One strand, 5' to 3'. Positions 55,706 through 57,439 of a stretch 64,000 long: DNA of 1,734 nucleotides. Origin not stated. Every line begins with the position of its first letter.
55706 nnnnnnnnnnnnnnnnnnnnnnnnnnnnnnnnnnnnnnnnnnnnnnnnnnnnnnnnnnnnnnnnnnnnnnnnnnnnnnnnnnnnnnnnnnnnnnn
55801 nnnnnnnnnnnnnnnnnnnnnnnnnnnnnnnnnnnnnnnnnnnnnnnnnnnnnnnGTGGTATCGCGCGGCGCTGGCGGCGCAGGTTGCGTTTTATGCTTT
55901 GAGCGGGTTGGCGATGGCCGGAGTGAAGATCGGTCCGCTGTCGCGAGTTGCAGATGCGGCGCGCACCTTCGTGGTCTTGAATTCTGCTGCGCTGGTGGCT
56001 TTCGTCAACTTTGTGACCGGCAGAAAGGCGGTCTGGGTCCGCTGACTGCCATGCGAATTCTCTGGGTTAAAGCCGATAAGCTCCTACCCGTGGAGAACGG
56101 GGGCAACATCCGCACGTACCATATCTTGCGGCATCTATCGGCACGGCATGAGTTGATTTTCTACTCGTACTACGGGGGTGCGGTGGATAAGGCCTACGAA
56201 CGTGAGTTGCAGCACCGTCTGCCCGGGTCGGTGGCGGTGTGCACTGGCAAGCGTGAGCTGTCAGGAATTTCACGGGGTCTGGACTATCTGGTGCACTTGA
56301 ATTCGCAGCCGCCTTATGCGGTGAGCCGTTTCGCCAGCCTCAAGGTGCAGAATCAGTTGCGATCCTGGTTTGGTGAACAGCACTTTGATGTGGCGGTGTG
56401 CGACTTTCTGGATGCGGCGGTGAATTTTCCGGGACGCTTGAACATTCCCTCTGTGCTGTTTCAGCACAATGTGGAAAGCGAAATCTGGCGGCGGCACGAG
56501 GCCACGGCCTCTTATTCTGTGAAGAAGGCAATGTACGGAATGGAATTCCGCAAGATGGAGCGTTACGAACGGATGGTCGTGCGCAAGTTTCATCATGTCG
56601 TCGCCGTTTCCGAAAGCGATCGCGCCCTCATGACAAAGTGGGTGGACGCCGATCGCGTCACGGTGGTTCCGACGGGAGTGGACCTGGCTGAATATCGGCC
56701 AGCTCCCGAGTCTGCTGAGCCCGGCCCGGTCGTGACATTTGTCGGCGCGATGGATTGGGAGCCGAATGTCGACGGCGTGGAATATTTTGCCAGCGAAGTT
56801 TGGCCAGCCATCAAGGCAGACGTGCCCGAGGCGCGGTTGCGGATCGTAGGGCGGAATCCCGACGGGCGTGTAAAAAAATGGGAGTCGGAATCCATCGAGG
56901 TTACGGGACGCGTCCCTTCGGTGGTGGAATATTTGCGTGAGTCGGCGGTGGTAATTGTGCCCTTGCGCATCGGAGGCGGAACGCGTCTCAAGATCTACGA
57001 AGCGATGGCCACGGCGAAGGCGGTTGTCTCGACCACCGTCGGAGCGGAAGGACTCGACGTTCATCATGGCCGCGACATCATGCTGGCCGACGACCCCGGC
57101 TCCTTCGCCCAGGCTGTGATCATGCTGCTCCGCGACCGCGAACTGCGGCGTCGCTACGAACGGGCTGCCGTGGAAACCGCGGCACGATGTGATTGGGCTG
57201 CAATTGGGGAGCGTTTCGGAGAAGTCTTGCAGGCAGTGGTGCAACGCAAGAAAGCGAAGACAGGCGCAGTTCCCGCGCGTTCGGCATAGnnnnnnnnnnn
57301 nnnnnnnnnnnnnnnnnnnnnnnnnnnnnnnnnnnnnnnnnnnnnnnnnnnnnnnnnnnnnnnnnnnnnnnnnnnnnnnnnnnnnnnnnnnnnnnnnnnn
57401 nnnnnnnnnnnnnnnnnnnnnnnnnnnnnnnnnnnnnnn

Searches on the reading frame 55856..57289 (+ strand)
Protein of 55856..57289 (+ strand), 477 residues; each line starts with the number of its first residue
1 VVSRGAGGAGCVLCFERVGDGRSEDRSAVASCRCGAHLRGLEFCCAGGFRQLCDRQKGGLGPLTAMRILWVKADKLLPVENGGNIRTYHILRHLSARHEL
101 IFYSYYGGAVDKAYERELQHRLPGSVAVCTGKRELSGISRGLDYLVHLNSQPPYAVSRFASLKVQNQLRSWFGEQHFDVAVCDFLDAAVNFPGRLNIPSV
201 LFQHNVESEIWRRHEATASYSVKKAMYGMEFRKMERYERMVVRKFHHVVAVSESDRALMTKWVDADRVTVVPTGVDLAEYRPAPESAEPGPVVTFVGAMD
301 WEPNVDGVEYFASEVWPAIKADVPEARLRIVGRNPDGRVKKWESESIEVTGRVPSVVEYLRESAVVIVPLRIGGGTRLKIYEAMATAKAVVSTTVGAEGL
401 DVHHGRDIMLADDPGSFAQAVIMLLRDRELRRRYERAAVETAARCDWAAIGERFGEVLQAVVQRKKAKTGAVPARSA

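Call 10: search_protein_families(library=ncbifam, proteins=[window:55856-57289:+], max_evalue=0.00001)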
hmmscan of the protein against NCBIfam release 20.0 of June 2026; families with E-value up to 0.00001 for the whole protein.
window:55856-57289:+ (477 aa): 6 families
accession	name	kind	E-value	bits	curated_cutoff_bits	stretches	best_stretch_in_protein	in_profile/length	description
TIGR03087.1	stp1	hypoth_equivalog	3.5e-66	224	316.65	1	78-459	11-395/397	TIGR03087 family PEP-CTERM/XrtA system glycosyltransferase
TIGR04063.1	stp3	hypoth_equivalog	9.4e-12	44.5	442.05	1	222-462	135-396/397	TIGR04063 family PEP-CTERM/XrtA system glycosyltransferase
TIGR03449.1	mycothiol_MshA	equivalog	3.5e-10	39.4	462.5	1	356-460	297-402/406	D-inositol-3-phosphate glycosyltransferase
TIGR02149.1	glgA_Coryne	subfamily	2.9e-06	26.7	302.4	0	234-285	134-188/391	glycogen synthase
NF041010.1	glycosy_Agl16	equivalog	3.2e-06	26.2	575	0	234-286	123-175/352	glycosylation protein Agl16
TIGR03088.1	stp2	hypoth_equivalog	5.2e-06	25.8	409.05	0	245-449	137-361/374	TIGR03088 family PEP-CTERM/XrtA system glycosyltransferase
